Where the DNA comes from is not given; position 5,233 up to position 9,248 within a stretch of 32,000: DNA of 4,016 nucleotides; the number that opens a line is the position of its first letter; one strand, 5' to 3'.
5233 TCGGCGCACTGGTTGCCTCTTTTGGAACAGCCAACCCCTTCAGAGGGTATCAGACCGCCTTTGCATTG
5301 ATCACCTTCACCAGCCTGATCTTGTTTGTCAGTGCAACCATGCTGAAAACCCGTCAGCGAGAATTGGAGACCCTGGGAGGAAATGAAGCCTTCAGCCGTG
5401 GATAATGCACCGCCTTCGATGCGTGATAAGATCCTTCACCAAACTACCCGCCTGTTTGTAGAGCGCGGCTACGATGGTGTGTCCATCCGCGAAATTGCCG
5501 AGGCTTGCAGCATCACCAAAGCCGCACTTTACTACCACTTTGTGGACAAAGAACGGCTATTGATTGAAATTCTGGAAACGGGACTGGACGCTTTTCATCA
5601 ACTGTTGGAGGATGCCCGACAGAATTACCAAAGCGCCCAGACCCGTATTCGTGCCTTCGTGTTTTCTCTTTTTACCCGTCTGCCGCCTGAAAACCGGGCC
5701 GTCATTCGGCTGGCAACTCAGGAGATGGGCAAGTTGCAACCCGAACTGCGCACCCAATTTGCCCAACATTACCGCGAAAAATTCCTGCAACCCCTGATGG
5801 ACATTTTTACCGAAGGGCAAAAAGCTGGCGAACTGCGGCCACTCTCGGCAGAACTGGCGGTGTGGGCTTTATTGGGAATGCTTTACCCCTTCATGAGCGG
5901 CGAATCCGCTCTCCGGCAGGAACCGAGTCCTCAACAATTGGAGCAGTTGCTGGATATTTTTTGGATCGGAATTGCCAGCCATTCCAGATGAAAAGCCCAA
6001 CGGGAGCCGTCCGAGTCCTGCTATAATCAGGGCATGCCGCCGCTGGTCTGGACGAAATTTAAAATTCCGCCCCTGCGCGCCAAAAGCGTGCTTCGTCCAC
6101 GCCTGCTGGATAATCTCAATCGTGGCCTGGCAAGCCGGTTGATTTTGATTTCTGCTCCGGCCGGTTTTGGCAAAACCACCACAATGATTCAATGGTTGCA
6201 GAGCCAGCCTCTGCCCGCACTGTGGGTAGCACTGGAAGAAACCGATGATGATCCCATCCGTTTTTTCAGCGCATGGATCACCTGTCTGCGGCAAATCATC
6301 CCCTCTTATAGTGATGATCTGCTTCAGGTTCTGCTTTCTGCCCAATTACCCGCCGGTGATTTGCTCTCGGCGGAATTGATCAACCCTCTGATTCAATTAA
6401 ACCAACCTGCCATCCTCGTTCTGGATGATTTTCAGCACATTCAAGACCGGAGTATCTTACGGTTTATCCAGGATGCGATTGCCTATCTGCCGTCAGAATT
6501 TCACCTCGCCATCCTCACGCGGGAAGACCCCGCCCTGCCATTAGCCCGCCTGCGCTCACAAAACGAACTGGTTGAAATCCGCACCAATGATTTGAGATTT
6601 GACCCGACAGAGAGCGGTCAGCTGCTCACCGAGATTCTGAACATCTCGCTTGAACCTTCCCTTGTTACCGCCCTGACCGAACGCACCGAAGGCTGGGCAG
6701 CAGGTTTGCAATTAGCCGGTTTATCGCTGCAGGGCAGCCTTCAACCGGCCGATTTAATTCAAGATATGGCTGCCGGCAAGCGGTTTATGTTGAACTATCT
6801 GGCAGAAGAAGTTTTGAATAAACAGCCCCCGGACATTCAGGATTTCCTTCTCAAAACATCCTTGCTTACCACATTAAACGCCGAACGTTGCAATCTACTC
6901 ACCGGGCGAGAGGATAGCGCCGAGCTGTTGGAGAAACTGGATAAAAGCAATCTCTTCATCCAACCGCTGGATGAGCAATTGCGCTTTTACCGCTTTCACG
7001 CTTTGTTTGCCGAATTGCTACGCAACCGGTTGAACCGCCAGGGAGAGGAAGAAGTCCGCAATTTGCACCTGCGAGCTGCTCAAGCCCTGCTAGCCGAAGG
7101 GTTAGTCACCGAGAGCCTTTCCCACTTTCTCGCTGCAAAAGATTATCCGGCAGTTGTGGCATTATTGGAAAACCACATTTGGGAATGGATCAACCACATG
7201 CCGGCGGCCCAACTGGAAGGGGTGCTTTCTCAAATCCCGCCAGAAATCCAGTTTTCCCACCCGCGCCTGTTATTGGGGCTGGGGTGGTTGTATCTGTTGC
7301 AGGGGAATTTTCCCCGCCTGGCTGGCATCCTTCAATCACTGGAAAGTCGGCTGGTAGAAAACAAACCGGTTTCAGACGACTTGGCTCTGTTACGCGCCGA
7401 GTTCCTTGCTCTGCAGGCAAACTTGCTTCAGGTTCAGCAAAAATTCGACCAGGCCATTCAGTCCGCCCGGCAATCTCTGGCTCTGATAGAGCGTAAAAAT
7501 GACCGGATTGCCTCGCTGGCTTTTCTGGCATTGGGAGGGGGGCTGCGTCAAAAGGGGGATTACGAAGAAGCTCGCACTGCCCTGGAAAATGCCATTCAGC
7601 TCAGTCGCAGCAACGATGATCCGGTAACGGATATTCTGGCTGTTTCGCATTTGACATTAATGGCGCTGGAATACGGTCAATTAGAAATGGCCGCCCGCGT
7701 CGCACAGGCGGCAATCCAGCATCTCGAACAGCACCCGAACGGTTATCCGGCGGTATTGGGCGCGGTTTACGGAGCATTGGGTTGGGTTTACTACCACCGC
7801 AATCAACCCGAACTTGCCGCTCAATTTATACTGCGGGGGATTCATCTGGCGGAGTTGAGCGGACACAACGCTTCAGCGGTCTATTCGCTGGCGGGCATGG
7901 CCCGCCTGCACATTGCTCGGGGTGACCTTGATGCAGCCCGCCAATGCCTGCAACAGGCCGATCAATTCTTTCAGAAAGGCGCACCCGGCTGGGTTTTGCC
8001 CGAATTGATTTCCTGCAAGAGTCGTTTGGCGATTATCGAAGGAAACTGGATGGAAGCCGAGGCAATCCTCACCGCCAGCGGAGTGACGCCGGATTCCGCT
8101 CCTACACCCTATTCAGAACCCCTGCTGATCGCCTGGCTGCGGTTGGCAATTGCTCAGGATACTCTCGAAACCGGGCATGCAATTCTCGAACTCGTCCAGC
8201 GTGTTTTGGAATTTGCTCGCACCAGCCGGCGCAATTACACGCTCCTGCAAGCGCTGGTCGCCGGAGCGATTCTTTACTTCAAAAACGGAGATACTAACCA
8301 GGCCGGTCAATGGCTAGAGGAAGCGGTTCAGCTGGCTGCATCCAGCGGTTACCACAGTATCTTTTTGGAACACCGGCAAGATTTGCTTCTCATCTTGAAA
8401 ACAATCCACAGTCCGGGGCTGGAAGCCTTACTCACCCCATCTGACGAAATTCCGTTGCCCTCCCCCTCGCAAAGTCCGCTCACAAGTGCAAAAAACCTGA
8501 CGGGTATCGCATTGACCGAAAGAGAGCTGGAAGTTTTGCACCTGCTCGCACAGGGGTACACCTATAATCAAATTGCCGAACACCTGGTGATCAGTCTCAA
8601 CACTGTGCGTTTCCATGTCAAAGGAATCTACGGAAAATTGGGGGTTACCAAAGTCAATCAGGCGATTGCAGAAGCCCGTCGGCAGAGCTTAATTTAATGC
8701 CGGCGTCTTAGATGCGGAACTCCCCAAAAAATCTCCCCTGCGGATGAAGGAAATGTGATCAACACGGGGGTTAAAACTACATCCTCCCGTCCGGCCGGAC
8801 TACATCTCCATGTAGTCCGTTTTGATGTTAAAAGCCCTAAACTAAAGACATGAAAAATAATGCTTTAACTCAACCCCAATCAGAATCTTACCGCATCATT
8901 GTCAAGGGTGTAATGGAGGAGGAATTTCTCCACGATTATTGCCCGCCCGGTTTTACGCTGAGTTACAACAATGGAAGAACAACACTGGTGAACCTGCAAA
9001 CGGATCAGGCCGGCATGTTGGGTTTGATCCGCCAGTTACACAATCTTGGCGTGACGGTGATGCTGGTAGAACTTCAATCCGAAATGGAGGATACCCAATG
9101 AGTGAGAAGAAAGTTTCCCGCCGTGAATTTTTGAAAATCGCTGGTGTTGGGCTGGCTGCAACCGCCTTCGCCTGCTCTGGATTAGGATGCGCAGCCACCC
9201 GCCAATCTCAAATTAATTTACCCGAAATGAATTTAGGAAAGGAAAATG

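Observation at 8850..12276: Five-gene, translationally coupled envelope operon of unknown function next to a MalT-type STAND regulator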

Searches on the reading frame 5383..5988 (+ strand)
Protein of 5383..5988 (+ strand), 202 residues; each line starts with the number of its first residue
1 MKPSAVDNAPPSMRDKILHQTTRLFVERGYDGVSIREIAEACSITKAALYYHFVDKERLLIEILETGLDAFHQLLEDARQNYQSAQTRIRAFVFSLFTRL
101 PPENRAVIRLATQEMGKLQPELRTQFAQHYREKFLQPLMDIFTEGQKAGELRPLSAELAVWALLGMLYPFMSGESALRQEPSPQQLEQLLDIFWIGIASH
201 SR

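Call 4: search_protein_families(library=pfam, proteins=[window:5383-5988:+], max_evalue=0.01)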
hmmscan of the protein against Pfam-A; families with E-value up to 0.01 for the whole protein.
window:5383-5988:+ (202 aa): 8 families
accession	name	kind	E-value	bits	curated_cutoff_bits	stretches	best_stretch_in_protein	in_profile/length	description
PF00440.29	TetR_N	-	9.1e-17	61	24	1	17-63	1-47/47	Bacterial regulatory proteins, tetR family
PF17932.6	TetR_C_24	-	8.7e-08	32.9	26.4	1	84-167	3-84/114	Tetracyclin repressor-like, C-terminal domain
PF16859.10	TetR_C_11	-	1.5e-05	25.8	32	1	97-168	19-91/113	Tetracyclin repressor-like, C-terminal domain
PF14246.11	TetR_C_7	-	0.00041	20.8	22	1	102-185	17-101/119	AefR-like transcriptional repressor, C-terminal domain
PF08281.18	Sigma70_r4_2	-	0.0017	18.4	25.7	0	24-51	18-45/54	Sigma-70, region 4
PF11304.13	DUF3106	-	0.0029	18.5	24.3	1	84-132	43-90/104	Protein of unknown function (DUF3106)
PF12840.13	HTH_20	-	0.0046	17.3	27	0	24-52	13-38/51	Helix-turn-helix domain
PF16925.10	TetR_C_13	-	0.0055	17.5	27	0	111-164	30-83/109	Tetracyclin repressor-like, C-terminal domain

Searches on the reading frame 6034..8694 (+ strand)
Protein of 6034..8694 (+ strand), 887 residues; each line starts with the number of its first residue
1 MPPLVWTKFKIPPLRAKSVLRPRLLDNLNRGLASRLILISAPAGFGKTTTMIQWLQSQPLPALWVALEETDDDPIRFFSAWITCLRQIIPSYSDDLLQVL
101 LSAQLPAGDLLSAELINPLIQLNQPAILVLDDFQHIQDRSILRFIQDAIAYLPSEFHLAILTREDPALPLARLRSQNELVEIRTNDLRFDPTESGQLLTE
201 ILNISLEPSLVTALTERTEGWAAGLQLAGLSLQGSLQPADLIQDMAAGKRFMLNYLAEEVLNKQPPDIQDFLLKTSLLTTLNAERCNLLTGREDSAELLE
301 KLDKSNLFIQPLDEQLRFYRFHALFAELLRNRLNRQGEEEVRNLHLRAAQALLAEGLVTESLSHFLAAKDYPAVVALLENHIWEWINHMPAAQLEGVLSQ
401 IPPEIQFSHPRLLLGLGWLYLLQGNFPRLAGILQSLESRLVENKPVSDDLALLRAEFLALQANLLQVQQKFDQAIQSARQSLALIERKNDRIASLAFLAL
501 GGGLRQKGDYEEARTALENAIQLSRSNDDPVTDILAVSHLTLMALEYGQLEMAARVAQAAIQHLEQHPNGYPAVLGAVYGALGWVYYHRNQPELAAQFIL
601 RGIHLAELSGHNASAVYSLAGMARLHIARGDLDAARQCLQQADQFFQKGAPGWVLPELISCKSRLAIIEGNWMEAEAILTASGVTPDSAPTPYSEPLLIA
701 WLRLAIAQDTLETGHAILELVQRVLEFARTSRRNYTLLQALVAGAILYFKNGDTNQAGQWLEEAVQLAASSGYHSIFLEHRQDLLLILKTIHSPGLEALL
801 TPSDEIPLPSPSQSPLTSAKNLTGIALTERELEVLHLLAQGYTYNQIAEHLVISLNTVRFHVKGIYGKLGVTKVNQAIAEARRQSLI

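Call 4: search_protein_families(library=pfam, proteins=[window:6034-8694:+], max_evalue=0.01)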
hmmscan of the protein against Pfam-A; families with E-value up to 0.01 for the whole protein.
window:6034-8694:+ (887 aa): 20 families
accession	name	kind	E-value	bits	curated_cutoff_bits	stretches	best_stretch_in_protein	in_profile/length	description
PF17874.7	TPR_MalT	-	3.3e-37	129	45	1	455-791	1-333/336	MalT-like TPR region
PF00196.25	GerE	-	2.9e-15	56.1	23.5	1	827-879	3-55/57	Bacterial regulatory proteins, luxR family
PF07719.23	TPR_2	-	1.9e-11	43.6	27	1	496-526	3-33/34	Tetratricopeptide repeat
PF00515.34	TPR_1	-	2.6e-11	43.3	27.8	0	501-527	8-34/34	Tetratricopeptide repeat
PF13176.12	TPR_7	-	1.9e-09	37.3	27.9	0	496-530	1-35/36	Tetratricopeptide repeat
PF13424.12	TPR_12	-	3.9e-09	37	30.1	1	461-525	9-76/77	Tetratricopeptide repeat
PF13181.12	TPR_8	-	7.3e-09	35.5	25.7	0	504-527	11-34/34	Tetratricopeptide repeat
PF13414.12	TPR_11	-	7.5e-08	32.4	26.8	1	504-529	4-29/42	TPR repeat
PF13428.12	TPR_14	-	3.1e-06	27.8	23.5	0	497-527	4-34/44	Tetratricopeptide repeat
PF14559.12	TPR_19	-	3.4e-06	27.7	25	0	618-647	27-56/68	Tetratricopeptide repeat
PF13374.12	TPR_10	-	9.3e-06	25.9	27.5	0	500-525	8-33/42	Tetratricopeptide repeat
PF13191.12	AAA_16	-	1.6e-05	25.9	32.6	1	24-140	15-148/167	AAA ATPase domain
PF12862.13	ANAPC5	-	0.00016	22.1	23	0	469-538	23-82/91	Anaphase-promoting complex subunit 5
PF13384.12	HTH_23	-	0.0004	20.5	24.6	1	830-859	6-35/50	Homeodomain-like domain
PF07721.20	TPR_4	-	0.00048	20.9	27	1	618-641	3-26/26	Tetratricopeptide repeat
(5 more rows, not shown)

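Call 5: search_protein_families(library=ncbifam, proteins=[window:6034-8694:+], max_evalue=0.1)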
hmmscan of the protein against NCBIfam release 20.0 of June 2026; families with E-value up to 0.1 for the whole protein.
window:6034-8694:+ (887 aa): 39 families (the best 25 are shown)
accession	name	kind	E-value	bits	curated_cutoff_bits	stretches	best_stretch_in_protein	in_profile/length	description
NF003420.0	PRK04841.1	equivalog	7.5e-122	408.1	537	2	4-791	2-784/903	HTH-type transcriptional regulator MalT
NF047785.1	respo_reg_MadR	equivalog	9.2e-13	48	300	1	825-887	147-209/209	MadR family response regulator transcription factor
TIGR03020.2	EpsA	equivalog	2.5e-08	33.9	170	1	825-882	189-246/247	XrtB/PEP-CTERM-associated transcriptional regulator EpsA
NF007708.0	PRK10403.1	equivalog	2.8e-08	33.5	343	1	826-872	153-199/215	nitrate/nitrite response regulator protein NarP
NF011896.0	PRK15369.1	equivalog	4e-08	33.1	242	1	822-886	145-209/211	two component system response regulator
TIGR03541.1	reg_near_HchA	equivalog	7.5e-08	32.2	215.6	1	822-884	167-229/232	PA1136 family autoinducer-binding transcriptional regulator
NF053720.1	NsdA_fam_reg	subfamily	1.6e-07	31.2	75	2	575-644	200-269/432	NsdA family TPR-like regulatory protein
NF007505.1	PRK10100.1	equivalog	1.9e-07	31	250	1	821-881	139-199/204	biofilm master transcriptional regulator CsgD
NF007403.0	PRK09935.1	equivalog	1.9e-07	30.9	271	1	818-886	141-209/210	fimbria biosynthesis transcriptional regulator FimZ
NF041232.1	BagY_FevT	exception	2.7e-07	29.8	700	1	826-873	296-343/367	LuxR family transcriptional regulator BagY/FevT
NF052366.1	photon_PedR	equivalog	5.4e-07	29.7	120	1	826-869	2-45/74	photosynthetic electron transport-dependent transcriptional regulator PedR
NF052445.1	RespRegMctR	equivalog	7.6e-07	28.7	300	1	823-874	141-192/205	two-component system response regulator MctR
NF007935.0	PRK10651.1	equivalog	1.3e-06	27.7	250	1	826-872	155-201/216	two-component system response regulator NarL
NF047402.1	TransRegVisN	equivalog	3.5e-06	26.5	250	1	822-887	181-246/246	transcriptional regulator VisN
NF038181.1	reg_ATPase_IniR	equivalog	4.6e-06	25.3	750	1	812-871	752-811/827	isoniazid response ATPase/transcriptional regulator IniR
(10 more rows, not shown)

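Call 68: search_protein_families(library=padloc, proteins=[window:6034-8694:+], max_evalue=0.01)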
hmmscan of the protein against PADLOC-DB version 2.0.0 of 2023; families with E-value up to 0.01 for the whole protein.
window:6034-8694:+ (887 aa): 6 families
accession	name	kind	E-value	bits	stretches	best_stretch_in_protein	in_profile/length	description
PDLC01855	CARF3--CARF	-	1.5e-06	26.2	1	826-867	217-258/288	-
PDLC01851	CARF3--CARF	-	2.8e-05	21.7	1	826-872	209-255/279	-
PDLC01172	TPR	-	0.00064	16.6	0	545-643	230-321/448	TPR repeats containing protein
PDLC01169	TPR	-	0.0012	16.3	0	463-566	117-220/252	TPR repeats containing protein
PDLC00107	GajB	-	0.0019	14.9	1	37-54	31-48/587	UrvD helicase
PDLC01848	CARF3--CARF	-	0.0059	14.3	0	821-866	130-174/197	-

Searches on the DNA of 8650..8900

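Call 16: search_rna_families(source=window, start=8650, end=8900, threshold=evalue, max_evalue=1)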
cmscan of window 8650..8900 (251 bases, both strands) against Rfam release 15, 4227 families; matches with E-value up to 1: 0.
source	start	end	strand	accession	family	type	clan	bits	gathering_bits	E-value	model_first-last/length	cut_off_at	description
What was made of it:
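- On Known RNA families (riboswitch or leader) for the MalT-g1 spacer: No match at E<=1 in 8650-8900 (call 16).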

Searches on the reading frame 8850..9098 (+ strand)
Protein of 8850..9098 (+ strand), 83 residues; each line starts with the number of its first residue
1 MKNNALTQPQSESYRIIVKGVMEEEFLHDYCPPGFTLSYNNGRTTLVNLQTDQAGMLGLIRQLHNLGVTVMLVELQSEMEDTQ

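Call 4: search_protein_families(library=pfam, proteins=[window:8850-9098:+], max_evalue=0.01)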
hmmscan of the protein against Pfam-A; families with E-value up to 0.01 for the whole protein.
window:8850-9098:+ (83 aa): 0 families

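Call 5: search_protein_families(library=ncbifam, proteins=[window:8850-9098:+], max_evalue=0.1)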
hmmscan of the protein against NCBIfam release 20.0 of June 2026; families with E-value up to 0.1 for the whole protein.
window:8850-9098:+ (83 aa): 0 families

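Call 12: find_homologous_proteins(query=window:8850-9098:+)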
Query window:8850-9098:+ (83 aa): 5 proteins with E <= 0.001 among 5 candidates.
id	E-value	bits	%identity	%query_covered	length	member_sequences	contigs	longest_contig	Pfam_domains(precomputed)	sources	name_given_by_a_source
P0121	3.1e-43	162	92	100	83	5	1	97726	-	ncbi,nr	ncbi:MAG: hypothetical protein KatS3mg046_524 [Bellilinea sp.]|nr:MAG: hypothetical protein KatS3mg0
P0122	4.1e-33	130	71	100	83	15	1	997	-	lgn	-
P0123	2.3e-31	124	73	96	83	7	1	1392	-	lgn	-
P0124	4.5e-31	124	73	96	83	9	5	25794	-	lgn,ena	-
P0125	3.1e-26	108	85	75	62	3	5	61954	-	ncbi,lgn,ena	-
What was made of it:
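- Tried and rejected: g1 by single-sequence search gave only 5 hits (call 12).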

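Call 49: find_homologous_proteins(query=A4, max_evalue=0.001)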
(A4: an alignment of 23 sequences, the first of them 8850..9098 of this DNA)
Query A4 (23 sequences) (83 aa, profile of the alignment): 102 proteins with E <= 0.001 among 415 candidates.
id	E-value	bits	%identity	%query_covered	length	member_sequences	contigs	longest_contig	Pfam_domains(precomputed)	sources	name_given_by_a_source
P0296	4.7e-29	118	56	76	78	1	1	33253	-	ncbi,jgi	jgi:hypothetical protein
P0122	4.9e-29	117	71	100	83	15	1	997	-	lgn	-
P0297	1.1e-28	116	43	70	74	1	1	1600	-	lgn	-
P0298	1.8e-28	116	40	72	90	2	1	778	-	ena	-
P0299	2.0e-28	116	40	72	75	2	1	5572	-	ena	-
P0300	2.1e-28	115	43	72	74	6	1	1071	-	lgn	-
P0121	2.5e-28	115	92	100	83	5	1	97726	-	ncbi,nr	ncbi:MAG: hypothetical protein KatS3mg046_524 [Bellilinea sp.]|nr:MAG: hypothetical protein KatS3mg0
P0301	3.5e-28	115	43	81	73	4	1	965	-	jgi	jgi:hypothetical protein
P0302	4.2e-28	115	43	76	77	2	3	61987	-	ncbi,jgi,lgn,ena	-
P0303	7.9e-28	114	43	76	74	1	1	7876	-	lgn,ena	-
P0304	1.0e-27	113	45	70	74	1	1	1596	-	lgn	-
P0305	1.0e-27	113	75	100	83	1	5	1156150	-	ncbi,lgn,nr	ncbi:MAG: hypothetical protein AB1457_17610 [Chloroflexota bacterium]|nr:MAG: hypothetical protein K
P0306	1.6e-27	113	42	89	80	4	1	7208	-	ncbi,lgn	-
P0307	1.7e-27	113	48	76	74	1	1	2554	-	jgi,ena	-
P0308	1.7e-27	113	42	86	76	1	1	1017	-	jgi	jgi:hypothetical protein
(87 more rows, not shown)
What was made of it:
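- Tried and rejected: A profile of locus-derived homologues was needed (call 49).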

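Call 60: predict_structure(alignment_id=A5)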
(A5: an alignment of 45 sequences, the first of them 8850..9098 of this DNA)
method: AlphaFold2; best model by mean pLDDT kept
length: 83 residues; sequences in the alignment: 45
mean_pLDDT: 86.7   pTM: 0.73
mean pLDDT of the five models: 86.7, 86.3, 85.9, 85.3, 85.1
residues with pLDDT >= 90: 60; 70-90: 10; 50-70: 6; < 50: 7
segments of 3 or more residues with pLDDT < 50: 79-83
pLDDT, mean of each block of 10 residues (from residue 1): 62 95 90 94 96 94 95 81 42
secondary structure, 60 per line:
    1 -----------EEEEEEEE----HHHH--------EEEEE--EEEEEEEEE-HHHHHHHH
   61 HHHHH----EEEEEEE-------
elements in order: E12-19 H24-27 E36-40 E43-51 H53-65 E70-76
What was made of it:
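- On ACT / PII-like ferredoxin-fold ligand-binding domains (for g1): The predicted secondary-structure order fits (call 60).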

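Call 63: fold_search(model_id=the predicted structure, library=pdb)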
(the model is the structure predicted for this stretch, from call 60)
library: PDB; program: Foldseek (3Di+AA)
matches with E <= 10: 1210; with E <= 0.001: 0
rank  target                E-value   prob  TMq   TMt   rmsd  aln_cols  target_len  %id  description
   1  4pg6_A                1.2e-02  1.00  0.59  0.15   5.2        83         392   16  Crystal structure of S. aureus Homoserine Dehydrogenase at pH7.0 (released 2015-05-13)
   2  5ekz                  4.6e-02  0.97  0.48  0.23   5.1        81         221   11  Crystal structure of mouse Taco1 (released 2016-06-29)
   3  2ko1_MODEL_1_A        5.5e-02  0.99  0.52  0.50   4.6        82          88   15  Solution NMR structure of the ACT domain from GTP pyrophosphokinase of Chlorobium tepidum. Northeast Structura (released 2009-09-29)
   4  6wxo_B                6.1e-02  0.99  0.51  0.26   4.5        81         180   15  De novo TIM barrel-ferredoxin fold fusion homodimer with 2-histidine 2-glutamate centre TFD-HE (released 2020-11-25)
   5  3ibw_A                6.5e-02  0.99  0.52  0.53   3.7        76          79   14  Crystal Structure of the ACT domain from GTP pyrophosphokinase of Chlorobium tepidum. Northeast Structural Genomics Co (released 2009-07-28)
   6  6wxo_A                7.3e-02  0.99  0.50  0.27   4.5        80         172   15  De novo TIM barrel-ferredoxin fold fusion homodimer with 2-histidine 2-glutamate centre TFD-HE (released 2020-11-25)
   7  5awe                  7.3e-02  0.99  0.48  0.24   3.8        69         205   16  Crystal structure of a hypothetical protein, TTHA0829 from Thermus thermophilus HB8, composed of cystathionine-beta-synt (released 2016-05-18)
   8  2n2t_MODEL_1_A        8.7e-02  0.97  0.52  0.52   4.7        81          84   17  Solution NMR Structure of DE NOVO DESIGNED PROTEIN (FDA_60), Northeast Structural Genomics Consortium (NESG) T (released 2015-09-16)
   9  9s52_A                8.7e-02  0.92  0.44  0.22   6.0        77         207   18  AcuB from Geobacillus stearothermophilus with AMP (released 2026-02-25)
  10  3cj8_A                9.3e-02  0.77  0.37  0.18   5.5        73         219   12  Crystal structure of 2,3,4,5-tetrahydropyridine-2-carboxylate N-succinyltransferase from Enterococcus faecalis V583 (released 2008-03-25)
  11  3dfe_E                9.8e-02  0.99  0.55  0.56   3.2        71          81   10  Crystal structure of a Putative Pii-Like Signaling Protein (YP_323533.1) from ANABAENA VARIABILIS ATCC 29413 at 2.35 A (released 2008-08-05)
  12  2vd3_B                9.8e-02  0.98  0.49  0.17   3.5        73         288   14  The structure of histidine inhibited HisG from Methanobacterium thermoautotrophicum (released 2008-11-04)
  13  6vz8_F                9.8e-02  0.96  0.48  0.29   4.0        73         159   14  Arabidopsis thaliana acetohydroxyacid synthase complex with valine bound (released 2020-07-15)
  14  3dfe_B                1.1e-01  0.99  0.55  0.55   3.2        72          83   10  Crystal structure of a Putative Pii-Like Signaling Protein (YP_323533.1) from ANABAENA VARIABILIS ATCC 29413 at 2.35 A (released 2008-08-05)
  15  6czm_E                1.2e-01  0.95  0.48  0.15   3.5        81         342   14  Crystal structure of Medicago truncatula ATP-phosphoribosyltransferase in tense form (released 2018-08-15)
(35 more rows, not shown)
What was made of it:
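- On ACT / PII-like ferredoxin-fold ligand-binding domains (for g1): The best Foldseek hits are ACT/PII-like but weak: E 0.012-0.2, TM 0.5-0.59 (call 63).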

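Call 68: search_protein_families(library=padloc, proteins=[window:8850-9098:+], max_evalue=0.01)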
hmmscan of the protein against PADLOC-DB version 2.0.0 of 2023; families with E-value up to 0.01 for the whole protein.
window:8850-9098:+ (83 aa): 0 families

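Call 71: search_solved_structures(query=A5, max_evalue=10)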
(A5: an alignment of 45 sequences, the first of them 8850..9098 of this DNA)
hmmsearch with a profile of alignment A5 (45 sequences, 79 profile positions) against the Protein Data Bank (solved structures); distinct sequences matched with E-value up to 10: 5.
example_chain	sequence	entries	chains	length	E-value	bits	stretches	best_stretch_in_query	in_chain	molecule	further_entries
2iy5_B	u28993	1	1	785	0.28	14.2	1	50-73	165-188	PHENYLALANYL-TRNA SYNTHETASE BETA CHAIN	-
1b70_B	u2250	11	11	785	0.28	14.2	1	50-73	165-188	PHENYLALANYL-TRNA SYNTHETASE | PROTEIN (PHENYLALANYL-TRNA SYNTHETASE) | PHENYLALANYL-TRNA SYNTHETASE BETA CHAIN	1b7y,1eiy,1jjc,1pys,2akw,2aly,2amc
5but_A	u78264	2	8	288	0.3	14.1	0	58-77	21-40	Ktr system potassium uptake protein A,Ktr system potassium uptake protein A | Ktr system potassium uptake protein A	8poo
1qzm_A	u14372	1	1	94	1.3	12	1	39-61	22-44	ATP-dependent protease La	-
2gqc_A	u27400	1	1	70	2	11.5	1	45-62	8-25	Rhomboid Intramembrane Protease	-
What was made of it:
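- On ACT / PII-like ferredoxin-fold ligand-binding domains (for g1): There is no Pfam or PDB sequence hit (calls 4, 71).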
